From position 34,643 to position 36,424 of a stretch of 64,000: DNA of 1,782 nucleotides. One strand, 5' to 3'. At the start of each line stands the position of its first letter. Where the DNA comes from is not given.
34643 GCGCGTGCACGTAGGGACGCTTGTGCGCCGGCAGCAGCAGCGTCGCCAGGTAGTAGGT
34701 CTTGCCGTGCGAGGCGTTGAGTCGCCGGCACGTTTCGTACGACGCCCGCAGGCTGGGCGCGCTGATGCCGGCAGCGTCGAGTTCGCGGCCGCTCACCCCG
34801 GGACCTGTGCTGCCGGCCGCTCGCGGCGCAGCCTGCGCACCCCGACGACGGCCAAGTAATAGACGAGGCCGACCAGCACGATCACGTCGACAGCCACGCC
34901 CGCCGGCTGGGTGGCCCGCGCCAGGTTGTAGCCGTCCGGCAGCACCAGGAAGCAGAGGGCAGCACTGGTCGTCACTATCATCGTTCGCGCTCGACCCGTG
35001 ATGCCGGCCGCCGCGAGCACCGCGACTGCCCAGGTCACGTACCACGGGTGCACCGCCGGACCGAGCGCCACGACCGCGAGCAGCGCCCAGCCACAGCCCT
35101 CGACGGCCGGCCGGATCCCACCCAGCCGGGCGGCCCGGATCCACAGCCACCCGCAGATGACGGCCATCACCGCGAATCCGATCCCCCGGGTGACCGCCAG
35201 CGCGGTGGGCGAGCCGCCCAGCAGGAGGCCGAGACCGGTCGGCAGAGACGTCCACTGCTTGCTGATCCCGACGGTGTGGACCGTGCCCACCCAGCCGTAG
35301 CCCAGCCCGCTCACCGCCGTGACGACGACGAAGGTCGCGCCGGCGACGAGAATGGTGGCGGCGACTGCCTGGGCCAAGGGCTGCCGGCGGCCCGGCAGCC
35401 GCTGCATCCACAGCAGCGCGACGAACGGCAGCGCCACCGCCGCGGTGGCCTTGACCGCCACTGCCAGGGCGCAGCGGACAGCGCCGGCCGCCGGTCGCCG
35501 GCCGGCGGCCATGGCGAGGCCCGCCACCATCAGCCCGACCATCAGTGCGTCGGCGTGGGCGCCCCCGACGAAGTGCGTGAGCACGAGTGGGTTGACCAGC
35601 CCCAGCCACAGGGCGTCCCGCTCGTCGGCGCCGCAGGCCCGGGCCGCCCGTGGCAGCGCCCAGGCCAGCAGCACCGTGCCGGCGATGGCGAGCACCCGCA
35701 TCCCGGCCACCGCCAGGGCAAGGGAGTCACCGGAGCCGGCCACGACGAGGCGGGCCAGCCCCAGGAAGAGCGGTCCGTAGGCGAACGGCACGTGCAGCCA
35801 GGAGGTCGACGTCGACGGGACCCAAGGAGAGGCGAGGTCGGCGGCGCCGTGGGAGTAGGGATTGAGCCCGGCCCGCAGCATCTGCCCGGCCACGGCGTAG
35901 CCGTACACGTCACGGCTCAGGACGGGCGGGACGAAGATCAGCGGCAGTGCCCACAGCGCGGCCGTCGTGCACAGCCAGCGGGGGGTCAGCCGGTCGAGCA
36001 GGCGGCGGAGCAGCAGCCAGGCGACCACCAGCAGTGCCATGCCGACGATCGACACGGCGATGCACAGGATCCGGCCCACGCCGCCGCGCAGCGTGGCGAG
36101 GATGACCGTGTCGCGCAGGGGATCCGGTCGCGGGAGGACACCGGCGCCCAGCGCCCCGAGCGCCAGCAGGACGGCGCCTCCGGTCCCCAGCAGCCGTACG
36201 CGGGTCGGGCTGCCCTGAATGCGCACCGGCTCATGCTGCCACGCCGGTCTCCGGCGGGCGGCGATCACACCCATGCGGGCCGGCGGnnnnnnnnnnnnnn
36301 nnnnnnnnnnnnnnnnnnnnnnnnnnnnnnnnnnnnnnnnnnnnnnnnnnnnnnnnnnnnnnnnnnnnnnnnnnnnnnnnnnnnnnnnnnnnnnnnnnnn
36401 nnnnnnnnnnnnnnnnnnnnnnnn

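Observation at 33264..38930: Mosaic carotenoid operon: crtE - crtI - MptA-like GT87 mannosyltransferase - crtB, with crtB start overlapping the GT87 stop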

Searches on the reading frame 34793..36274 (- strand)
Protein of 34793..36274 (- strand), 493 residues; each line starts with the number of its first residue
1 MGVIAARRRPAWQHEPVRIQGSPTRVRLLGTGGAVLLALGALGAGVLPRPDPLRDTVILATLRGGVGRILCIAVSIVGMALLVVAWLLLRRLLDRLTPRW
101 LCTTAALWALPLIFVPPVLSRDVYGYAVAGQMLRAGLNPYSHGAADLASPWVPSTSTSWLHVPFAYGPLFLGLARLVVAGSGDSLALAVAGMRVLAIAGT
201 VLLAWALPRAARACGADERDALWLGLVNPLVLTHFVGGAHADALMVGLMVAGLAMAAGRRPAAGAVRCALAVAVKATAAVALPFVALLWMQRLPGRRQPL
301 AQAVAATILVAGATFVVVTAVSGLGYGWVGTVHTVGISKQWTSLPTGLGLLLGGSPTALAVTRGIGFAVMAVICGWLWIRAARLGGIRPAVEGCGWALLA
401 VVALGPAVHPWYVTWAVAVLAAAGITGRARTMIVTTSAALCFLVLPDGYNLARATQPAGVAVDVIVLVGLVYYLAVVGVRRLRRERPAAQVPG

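Call 6: search_protein_families(library=pfam, proteins=[window:34793-36274:-])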
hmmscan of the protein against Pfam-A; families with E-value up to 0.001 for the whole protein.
window:34793-36274:- (493 aa): 0 families

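Call 7: search_protein_families(library=ncbifam, proteins=[window:34793-36274:-])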
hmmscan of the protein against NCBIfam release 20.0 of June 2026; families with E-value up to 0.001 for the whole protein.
window:34793-36274:- (493 aa): 2 families
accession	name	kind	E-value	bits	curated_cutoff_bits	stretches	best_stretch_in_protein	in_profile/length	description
TIGR03459.1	crt_membr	equivalog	3.1e-71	240.7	439.4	1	28-450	3-450/470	alpha-(1->6)-mannopyranosyltransferase A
NF038066.1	MptB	equivalog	1.7e-58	198.5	40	1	25-481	52-546/553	polyprenol phosphomannose-dependent alpha 1,6 mannosyltransferase MptB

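Call 21: find_homologous_proteins(query=window:34793-36274:-, max_evalue=0.00001)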
Query window:34793-36274:- (493 aa): 1328 proteins with E <= 0.00001 among 8000 candidates; the best 120 are listed.
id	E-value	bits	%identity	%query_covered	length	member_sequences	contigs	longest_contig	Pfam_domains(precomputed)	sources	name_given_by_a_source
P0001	0.0e+0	1034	100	100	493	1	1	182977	PF26314.1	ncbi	-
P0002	2.6e-229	780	79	97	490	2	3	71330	PF26314.1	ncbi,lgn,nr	ncbi:MAG: DUF2029 domain-containing protein [Pseudonocardiales bacterium]|nr:MAG: DUF2029 domain-con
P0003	2.1e-212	725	74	97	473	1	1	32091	PF26314.1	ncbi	ncbi:MAG: polyprenol phosphomannose-dependent alpha 1,6 mannosyltransferase MptB [Pseudonocardiales 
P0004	1.3e-209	715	75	91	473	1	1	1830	PF26314.1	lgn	-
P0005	4.9e-209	714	72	97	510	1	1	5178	PF27547.1,PF26314.1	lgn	-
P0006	1.4e-184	633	67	91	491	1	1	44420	PF26314.1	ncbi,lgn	-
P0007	5.3e-184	631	68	92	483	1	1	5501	PF27547.1,PF26314.1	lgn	-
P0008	7.9e-184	630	67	97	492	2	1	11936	PF26314.1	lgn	-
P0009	5.2e-181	621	68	91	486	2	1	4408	PF27547.1,PF26314.1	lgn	-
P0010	1.9e-179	616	68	90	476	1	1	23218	PF26314.1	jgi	-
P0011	7.6e-178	611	65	95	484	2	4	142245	PF27547.1,PF26314.1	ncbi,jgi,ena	-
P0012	1.2e-177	610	65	96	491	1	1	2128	PF27547.1,PF26314.1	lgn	-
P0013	3.9e-177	608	65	96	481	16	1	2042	PF27547.1,PF26314.1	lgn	-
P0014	5.8e-176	604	65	91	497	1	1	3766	PF26314.1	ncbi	-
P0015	6.6e-174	598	64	96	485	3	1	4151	PF26314.1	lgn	-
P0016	1.1e-169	584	66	95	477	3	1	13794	PF26314.1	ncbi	-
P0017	1.6e-168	580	62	92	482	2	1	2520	PF26314.1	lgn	-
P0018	8.2e-167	574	61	91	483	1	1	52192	PF26314.1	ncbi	ncbi:MAG: polyprenol phosphomannose-dependent alpha 1,6 mannosyltransferase MptB [Gaiellaceae bacter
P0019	2.9e-134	467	69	68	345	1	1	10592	PF26314.1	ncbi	ncbi:MAG: polyprenol phosphomannose-dependent alpha 1,6 mannosyltransferase MptB, partial [Mycobacte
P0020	2.3e-126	441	52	94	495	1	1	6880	PF09594.17,PF26314.1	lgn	-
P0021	6.2e-126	439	52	91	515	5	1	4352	PF27547.1,PF26314.1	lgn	-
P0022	1.4e-125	438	53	94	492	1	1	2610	PF26314.1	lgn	-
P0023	2.5e-125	437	52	88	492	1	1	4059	PF09594.17,PF26314.1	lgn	-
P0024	9.7e-121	422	53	94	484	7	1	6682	PF26314.1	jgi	-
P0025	6.6e-117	410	53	88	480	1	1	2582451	PF26314.1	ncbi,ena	-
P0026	2.1e-116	408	51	92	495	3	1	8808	PF26314.1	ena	-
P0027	1.6e-115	405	54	91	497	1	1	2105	PF26314.1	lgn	-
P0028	2.1e-115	405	53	94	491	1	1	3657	PF26314.1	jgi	jgi:hypothetical protein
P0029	5.7e-115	403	56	87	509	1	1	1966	PF27547.1,PF26314.1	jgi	jgi:hypothetical protein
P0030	9.4e-115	403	53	95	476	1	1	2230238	PF26314.1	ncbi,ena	-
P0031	3.9e-113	397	48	95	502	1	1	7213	PF27547.1,PF26314.1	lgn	-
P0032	1.1e-112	396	53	91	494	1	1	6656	PF26314.1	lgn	-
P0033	1.6e-106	375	50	98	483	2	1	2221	PF26314.1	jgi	jgi:hypothetical protein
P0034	3.9e-104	368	49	90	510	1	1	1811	PF09594.17,PF26314.1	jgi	jgi:hypothetical protein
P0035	8.9e-103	363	51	87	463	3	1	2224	PF09594.17,PF26314.1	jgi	jgi:alpha-1,6-mannosyltransferase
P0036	1.7e-102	362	49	95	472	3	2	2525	PF26314.1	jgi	jgi:hypothetical protein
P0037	3.0e-102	361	51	89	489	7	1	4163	PF26314.1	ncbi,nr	ncbi:MAG: hypothetical protein QOI35_2684 [Cryptosporangiaceae bacterium]|nr:hypothetical protein [C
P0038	4.3e-102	361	48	87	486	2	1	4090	PF26314.1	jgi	jgi:hypothetical protein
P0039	1.4e-101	359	51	85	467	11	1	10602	PF09594.17,PF26314.1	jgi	jgi:hypothetical protein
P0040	2.7e-101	358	51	84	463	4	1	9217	PF09594.17,PF26314.1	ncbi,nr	ncbi:MAG: hypothetical protein JWN54_1399 [Mycobacterium sp.]|nr:hypothetical protein [Mycobacterium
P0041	2.2e-100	355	51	89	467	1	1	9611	PF09594.17,PF26314.1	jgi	jgi:hypothetical protein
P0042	8.5e-100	353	49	90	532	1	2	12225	PF27547.1,PF26314.1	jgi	jgi:hypothetical protein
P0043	5.0e-98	347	46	89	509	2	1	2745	PF26314.1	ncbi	ncbi:MAG: polyprenol phosphomannose-dependent alpha 1,6 mannosyltransferase MptB [Mycobacteriales ba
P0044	3.6e-97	345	47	89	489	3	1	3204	PF26314.1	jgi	jgi:hypothetical protein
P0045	4.9e-94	334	48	93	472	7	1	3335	PF09594.17,PF26314.1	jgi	jgi:hypothetical protein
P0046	6.8e-94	334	44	92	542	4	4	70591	PF09594.17,PF26314.1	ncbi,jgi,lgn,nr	ncbi:MAG: DUF2029 domain-containing protein [Acidimicrobiales bacterium]|nr:MAG: DUF2029 domain-cont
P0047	2.1e-93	332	51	73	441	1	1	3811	PF26314.1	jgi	jgi:alpha-1,6-mannosyltransferase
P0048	4.1e-93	331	45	94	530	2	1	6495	PF09594.17,PF27547.1,PF26314.1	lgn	-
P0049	5.9e-93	331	48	96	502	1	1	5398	PF26314.1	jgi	-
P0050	2.1e-91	326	46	89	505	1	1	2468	PF26314.1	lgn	-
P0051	3.1e-90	322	44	94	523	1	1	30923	PF27547.1,PF26314.1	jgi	jgi:alpha-1,6-mannosyltransferase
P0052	3.9e-89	318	45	84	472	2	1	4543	PF09594.17,PF26314.1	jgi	jgi:hypothetical protein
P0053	4.8e-87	311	53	71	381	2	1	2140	PF09594.17,PF26314.1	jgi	jgi:hypothetical protein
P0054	4.7e-86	308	44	91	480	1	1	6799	PF26314.1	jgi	jgi:hypothetical protein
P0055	6.3e-86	307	43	95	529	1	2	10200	PF26314.1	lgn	-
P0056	2.6e-85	305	45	86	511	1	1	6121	PF27547.1,PF26314.1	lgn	-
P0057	1.2e-84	303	46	86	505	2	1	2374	PF27547.1,PF26314.1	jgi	jgi:hypothetical protein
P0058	2.4e-84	302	48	84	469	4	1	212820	PF09594.17,PF26314.1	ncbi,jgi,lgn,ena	-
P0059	2.5e-84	302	42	87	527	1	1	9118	PF26314.1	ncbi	-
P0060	5.1e-84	301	48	78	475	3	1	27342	PF26314.1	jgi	jgi:alpha-1,6-mannosyltransferase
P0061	1.4e-83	300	44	96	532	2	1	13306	PF26314.1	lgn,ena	-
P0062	5.7e-83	298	45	87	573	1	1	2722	PF27547.1,PF26314.1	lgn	-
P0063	5.8e-83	298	43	93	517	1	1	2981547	PF26314.1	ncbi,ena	-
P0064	7.9e-83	297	42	95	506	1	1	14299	PF26314.1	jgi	jgi:alpha-1,6-mannosyltransferase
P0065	4.7e-82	295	45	91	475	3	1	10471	PF09594.17,PF26314.1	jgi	jgi:alpha-1,6-mannosyltransferase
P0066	7.1e-82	294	46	86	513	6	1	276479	PF27547.1,PF26314.1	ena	-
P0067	1.1e-81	294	44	87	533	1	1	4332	PF27547.1,PF26314.1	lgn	-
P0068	3.5e-81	292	44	86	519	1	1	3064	PF27547.1,PF26314.1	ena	-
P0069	4.8e-81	291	45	95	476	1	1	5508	PF09594.17,PF26314.1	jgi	jgi:alpha-1,6-mannosyltransferase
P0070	8.6e-81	291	45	86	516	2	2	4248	PF27547.1,PF26314.1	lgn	-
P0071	1.5e-80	290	45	94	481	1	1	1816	PF09594.17,PF27547.1,PF26314.1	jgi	jgi:hypothetical protein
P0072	3.3e-80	289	45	86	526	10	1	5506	PF27547.1,PF26314.1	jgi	jgi:hypothetical protein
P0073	4.7e-80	288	43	86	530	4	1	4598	PF27547.1,PF26314.1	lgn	-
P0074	9.8e-80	287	45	86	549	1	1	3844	PF27547.1,PF26314.1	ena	-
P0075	1.0e-79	287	44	86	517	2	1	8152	PF27547.1,PF26314.1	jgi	jgi:alpha-1,6-mannosyltransferase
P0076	1.1e-79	287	46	86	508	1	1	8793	PF27547.1,PF26314.1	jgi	jgi:alpha-1,6-mannosyltransferase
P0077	1.4e-79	287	43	89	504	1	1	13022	PF27547.1,PF26314.1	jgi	jgi:hypothetical protein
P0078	1.7e-79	286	58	56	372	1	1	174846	PF26314.1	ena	-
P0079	4.2e-79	285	40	88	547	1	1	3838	PF26314.1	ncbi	ncbi:MAG: polyprenol phosphomannose-dependent alpha 1,6 mannosyltransferase MptB [Mycobacteriales ba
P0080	4.5e-79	285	44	87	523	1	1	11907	PF27547.1,PF26314.1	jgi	jgi:hypothetical protein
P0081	1.3e-78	283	44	86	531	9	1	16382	PF27547.1,PF26314.1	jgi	-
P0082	1.6e-77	280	43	87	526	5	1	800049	PF27547.1,PF26314.1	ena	-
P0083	2.0e-77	279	42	94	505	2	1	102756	PF26314.1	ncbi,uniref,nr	ncbi:polyprenol phosphomannose-dependent alpha 1,6 mannosyltransferase MptB [Cryptosporangium phraen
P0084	3.8e-76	275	42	92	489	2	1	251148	PF26314.1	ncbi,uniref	ncbi:polyprenol phosphomannose-dependent alpha 1,6 mannosyltransferase MptB [Cryptosporangium japoni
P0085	4.8e-76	275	43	86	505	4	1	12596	PF27547.1,PF26314.1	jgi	jgi:alpha-1,6-mannosyltransferase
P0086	5.7e-76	275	41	89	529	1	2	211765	PF09594.17,PF26314.1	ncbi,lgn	ncbi:MAG TPA: polyprenol phosphomannose-dependent alpha 1,6 mannosyltransferase MptB [Actinocatenisp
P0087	7.0e-75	271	40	90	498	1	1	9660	PF09594.17,PF26314.1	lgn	-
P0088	1.8e-74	270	42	86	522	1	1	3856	PF27547.1,PF26314.1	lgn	-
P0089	2.6e-74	269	44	88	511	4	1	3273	PF09594.17,PF26314.1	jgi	jgi:alpha-1,6-mannosyltransferase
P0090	2.8e-74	269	45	85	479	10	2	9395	PF09594.17,PF27547.1,PF26314.1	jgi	jgi:hypothetical protein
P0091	1.0e-73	267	47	77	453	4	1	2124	PF26314.1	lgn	-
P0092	1.1e-73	267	48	79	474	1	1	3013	PF09594.17,PF26314.1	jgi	jgi:alpha-1,6-mannosyltransferase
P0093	1.2e-73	267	42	86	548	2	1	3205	PF26314.1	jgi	-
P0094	1.3e-73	267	38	93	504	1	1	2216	PF09594.17,PF26314.1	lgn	-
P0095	1.4e-73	267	41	86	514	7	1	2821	PF27547.1,PF26314.1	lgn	-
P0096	1.8e-72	263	40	96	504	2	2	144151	PF26314.1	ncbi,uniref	ncbi:polyprenol phosphomannose-dependent alpha 1,6 mannosyltransferase MptB [Cryptosporangium minuti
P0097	2.0e-72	263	45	75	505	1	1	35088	PF27547.1,PF26314.1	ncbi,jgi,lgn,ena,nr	ncbi:MAG TPA: polyprenol phosphomannose-dependent alpha 1,6 mannosyltransferase MptB [Mycobacteriale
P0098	6.9e-72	261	43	88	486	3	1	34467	PF09594.17,PF26314.1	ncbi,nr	ncbi:MAG TPA: polyprenol phosphomannose-dependent alpha 1,6 mannosyltransferase MptB [Planosporangiu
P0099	1.4e-71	260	43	95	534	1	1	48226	PF26314.1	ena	-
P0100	1.9e-71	260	43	86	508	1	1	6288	PF27547.1,PF26314.1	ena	-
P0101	2.7e-71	259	41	85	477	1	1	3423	PF27547.1,PF26314.1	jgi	jgi:alpha-1,6-mannosyltransferase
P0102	3.5e-71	259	41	87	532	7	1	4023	PF27547.1,PF26314.1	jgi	jgi:alpha-1,6-mannosyltransferase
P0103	2.4e-70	256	44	82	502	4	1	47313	PF26314.1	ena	-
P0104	3.3e-70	256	42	87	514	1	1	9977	PF27547.1,PF26314.1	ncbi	-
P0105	7.3e-70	255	40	87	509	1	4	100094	PF27547.1,PF26314.1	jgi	jgi:hypothetical protein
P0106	8.2e-70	254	40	99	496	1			PF09594.17,PF26314.1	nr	nr:polyprenol phosphomannose-dependent alpha 1,6 mannosyltransferase MptB [Actinoplanes polyaspartic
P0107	3.0e-69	252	46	46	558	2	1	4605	PF26314.1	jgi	jgi:alpha-1,6-mannosyltransferase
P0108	6.2e-69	251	44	80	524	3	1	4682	PF26314.1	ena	-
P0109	8.8e-69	251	47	68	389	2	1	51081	PF26314.1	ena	-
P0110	1.7e-68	250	41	83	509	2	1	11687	PF27547.1,PF26314.1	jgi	-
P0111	1.8e-68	250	41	89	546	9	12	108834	PF27547.1,PF26314.1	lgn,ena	-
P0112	2.2e-68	250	37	88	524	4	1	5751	PF27547.1,PF26314.1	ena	-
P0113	4.3e-68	249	38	85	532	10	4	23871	PF26314.1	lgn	-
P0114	5.2e-68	248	41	95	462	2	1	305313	PF09594.17,PF26314.1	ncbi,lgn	-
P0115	6.0e-68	248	40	96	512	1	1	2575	PF26314.1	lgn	-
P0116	9.7e-68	248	40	95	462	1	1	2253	PF09594.17,PF26314.1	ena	-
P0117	1.1e-67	247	41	87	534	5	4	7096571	PF27547.1,PF26314.1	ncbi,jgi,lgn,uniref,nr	ncbi:polyprenol phosphomannose-dependent alpha 1,6 mannosyltransferase MptB [Pseudonocardia benzeniv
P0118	2.0e-67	246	40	95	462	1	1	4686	PF09594.17,PF26314.1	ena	-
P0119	2.5e-67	246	42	82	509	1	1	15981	PF26314.1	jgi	jgi:alpha-1,6-mannosyltransferase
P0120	3.2e-67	246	42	79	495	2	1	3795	PF26314.1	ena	-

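Call 23: find_related_loci(query=A1, collection=genome_contigs, flank=10000)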
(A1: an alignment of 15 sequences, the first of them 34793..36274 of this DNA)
Query A1 (493 aa) in genome_contigs; peptide patterns used: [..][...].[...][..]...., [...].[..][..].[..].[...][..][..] (x = any residue, [..] = any of these).
600 stretches matched a pattern (row limit reached: there are more); 522 encode a relative of the query (tblastn E <= 1e-3); the best 80 are kept; 80 distinct loci.
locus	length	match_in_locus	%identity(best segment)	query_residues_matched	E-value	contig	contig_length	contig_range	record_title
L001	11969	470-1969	44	25-480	2e-84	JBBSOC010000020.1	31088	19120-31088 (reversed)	MAG: Mycobacteriales bacterium isolate LS6_sbin.2 LS6_sbin.2_K_609334_L_31088_cov_11.0000, whole genome shotgun sequence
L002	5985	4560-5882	44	24-451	7e-81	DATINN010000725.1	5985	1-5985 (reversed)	MAG TPA_asm: Mycobacteriales bacterium isolate SMAG_U15797 k141_1469844, whole genome shotgun sequence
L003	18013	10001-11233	44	60-459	8e-77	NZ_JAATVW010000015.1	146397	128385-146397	Planosporangium flavigriseum strain TBRC 198 15, whole genome shotgun sequence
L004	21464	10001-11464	39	7-479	4e-73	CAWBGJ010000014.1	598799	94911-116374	MAG: uncultured Actinomycetes bacterium isolate MFD04716.bin.3.624 genome assembly, contig: contig_9014, whole genome sh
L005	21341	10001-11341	44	12-451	1e-72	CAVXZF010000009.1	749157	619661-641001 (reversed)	MAG: uncultured Actinomycetota bacterium isolate MFD02840.bin.1.26 genome assembly, contig: contig_27361, whole genome s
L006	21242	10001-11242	41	33-437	1e-71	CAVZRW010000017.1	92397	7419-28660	MAG: uncultured Actinomycetes bacterium isolate MFD00905.bin.2.38 genome assembly, contig: contig_94504, whole genome sh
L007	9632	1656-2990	40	27-474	2e-71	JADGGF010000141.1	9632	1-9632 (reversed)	MAG: Micromonosporaceae bacterium isolate HOG111 NODE_4916_length_9632_cov_12.362111, whole genome shotgun sequence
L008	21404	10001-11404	40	7-493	3e-68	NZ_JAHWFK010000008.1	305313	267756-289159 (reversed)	Paractinoplanes polyasparticus strain TRM66264-DLM contig8, whole genome shotgun sequence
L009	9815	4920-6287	42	15-451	1e-67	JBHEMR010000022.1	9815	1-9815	MAG: Pseudonocardiaceae bacterium isolate S3_bin.46.orig S3_k141_3135567, whole genome shotgun sequence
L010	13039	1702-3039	41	26-451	3e-67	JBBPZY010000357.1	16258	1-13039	MAG: Mycobacteriales bacterium isolate bin.88 bin.88_S4Ck141_905003_length_16258_cov_16.6326, whole genome shotgun seque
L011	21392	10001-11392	39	26-493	2e-66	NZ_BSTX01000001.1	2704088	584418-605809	Actinorhabdospora filicis strain NBRC 111898 sequence01, whole genome shotgun sequence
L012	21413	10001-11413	39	5-488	3e-65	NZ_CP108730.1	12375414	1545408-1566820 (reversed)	Streptomyces sp. NBC_00988 chromosome, complete genome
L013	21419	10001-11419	38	25-487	6e-72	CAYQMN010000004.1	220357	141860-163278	MAG TPA_asm: uncultured Bifidobacteriaceae bacterium isolate SRP344714_co2_42 genome assembly, contig: NODE_108_length_2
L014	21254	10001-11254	42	26-423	7e-65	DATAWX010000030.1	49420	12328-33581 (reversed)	MAG TPA_asm: Pseudonocardiaceae bacterium isolate SMAG_U5637 k141_11677, whole genome shotgun sequence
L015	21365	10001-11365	40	13-483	2e-64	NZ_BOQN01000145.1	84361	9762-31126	Paractinoplanes toevensis strain NBRC 105298 sequence145, whole genome shotgun sequence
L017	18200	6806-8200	39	10-474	4e-64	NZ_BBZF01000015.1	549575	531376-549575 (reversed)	Micromonospora okii strain TP-A0468, whole genome shotgun sequence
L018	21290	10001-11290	40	16-422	3e-63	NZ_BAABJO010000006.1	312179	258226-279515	Pseudonocardia adelaidensis strain JCM 18302 sequence006, whole genome shotgun sequence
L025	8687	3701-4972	38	25-440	5e-63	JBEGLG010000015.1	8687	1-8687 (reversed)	MAG: Actinomycetota bacterium isolate NASQAN2015_227_B_bin.5 scaffold_235232, whole genome shotgun sequence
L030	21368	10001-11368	35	30-462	2e-62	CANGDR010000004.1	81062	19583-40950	MAG: Actinobacteria bacterium isolate Jr-28aug17-167 genome assembly, contig: Jr-28aug17-C310, whole genome shotgun sequ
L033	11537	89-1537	42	25-488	2e-66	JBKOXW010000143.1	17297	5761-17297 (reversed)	MAG: Actinomycetota bacterium isolate GB_HAYS_MAG_00077 GB_HAYS_000000204481, whole genome shotgun sequence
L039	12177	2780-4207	38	8-485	3e-62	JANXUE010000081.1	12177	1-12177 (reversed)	MAG: Frankiales bacterium isolate 339R_metabat_269 339R_k141_1875697, whole genome shotgun sequence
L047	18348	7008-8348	41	33-479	3e-70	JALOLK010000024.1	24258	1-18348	MAG: Candidatus Nanopelagicales bacterium isolate Prado023 scaffold_1287, whole genome shotgun sequence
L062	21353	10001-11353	36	33-471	2e-58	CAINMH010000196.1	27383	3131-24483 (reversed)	uncultured bacterium isolate Loclat_bin-11151 genome assembly, contig: bin-11151:196/201, whole genome shotgun sequence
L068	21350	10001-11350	39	33-479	4e-58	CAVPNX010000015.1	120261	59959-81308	MAG: uncultured Actinomycetes bacterium isolate MFD00032.bin.4.54 genome assembly, contig: contig_44662, whole genome sh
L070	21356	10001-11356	40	39-491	8e-58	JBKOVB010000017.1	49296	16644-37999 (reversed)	MAG: Actinomycetota bacterium isolate GM_HAYS_MAG_00004 GM_HAYS_000000082808, whole genome shotgun sequence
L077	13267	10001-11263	39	39-453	2e-57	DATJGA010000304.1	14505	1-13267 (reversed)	MAG TPA_asm: Mycobacteriales bacterium isolate SMAG_U15474 k141_12559496, whole genome shotgun sequence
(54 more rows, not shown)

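Call 33: search_solved_structures(query=A1, max_evalue=1, show_alignments=1)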
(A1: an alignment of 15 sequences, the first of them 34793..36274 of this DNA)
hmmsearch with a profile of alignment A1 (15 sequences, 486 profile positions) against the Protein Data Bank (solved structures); distinct sequences matched with E-value up to 1: 1.
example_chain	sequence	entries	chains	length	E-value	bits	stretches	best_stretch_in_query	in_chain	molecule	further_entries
9wno_A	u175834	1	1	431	0.04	15.8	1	187-449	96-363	GPI mannosyltransferase 1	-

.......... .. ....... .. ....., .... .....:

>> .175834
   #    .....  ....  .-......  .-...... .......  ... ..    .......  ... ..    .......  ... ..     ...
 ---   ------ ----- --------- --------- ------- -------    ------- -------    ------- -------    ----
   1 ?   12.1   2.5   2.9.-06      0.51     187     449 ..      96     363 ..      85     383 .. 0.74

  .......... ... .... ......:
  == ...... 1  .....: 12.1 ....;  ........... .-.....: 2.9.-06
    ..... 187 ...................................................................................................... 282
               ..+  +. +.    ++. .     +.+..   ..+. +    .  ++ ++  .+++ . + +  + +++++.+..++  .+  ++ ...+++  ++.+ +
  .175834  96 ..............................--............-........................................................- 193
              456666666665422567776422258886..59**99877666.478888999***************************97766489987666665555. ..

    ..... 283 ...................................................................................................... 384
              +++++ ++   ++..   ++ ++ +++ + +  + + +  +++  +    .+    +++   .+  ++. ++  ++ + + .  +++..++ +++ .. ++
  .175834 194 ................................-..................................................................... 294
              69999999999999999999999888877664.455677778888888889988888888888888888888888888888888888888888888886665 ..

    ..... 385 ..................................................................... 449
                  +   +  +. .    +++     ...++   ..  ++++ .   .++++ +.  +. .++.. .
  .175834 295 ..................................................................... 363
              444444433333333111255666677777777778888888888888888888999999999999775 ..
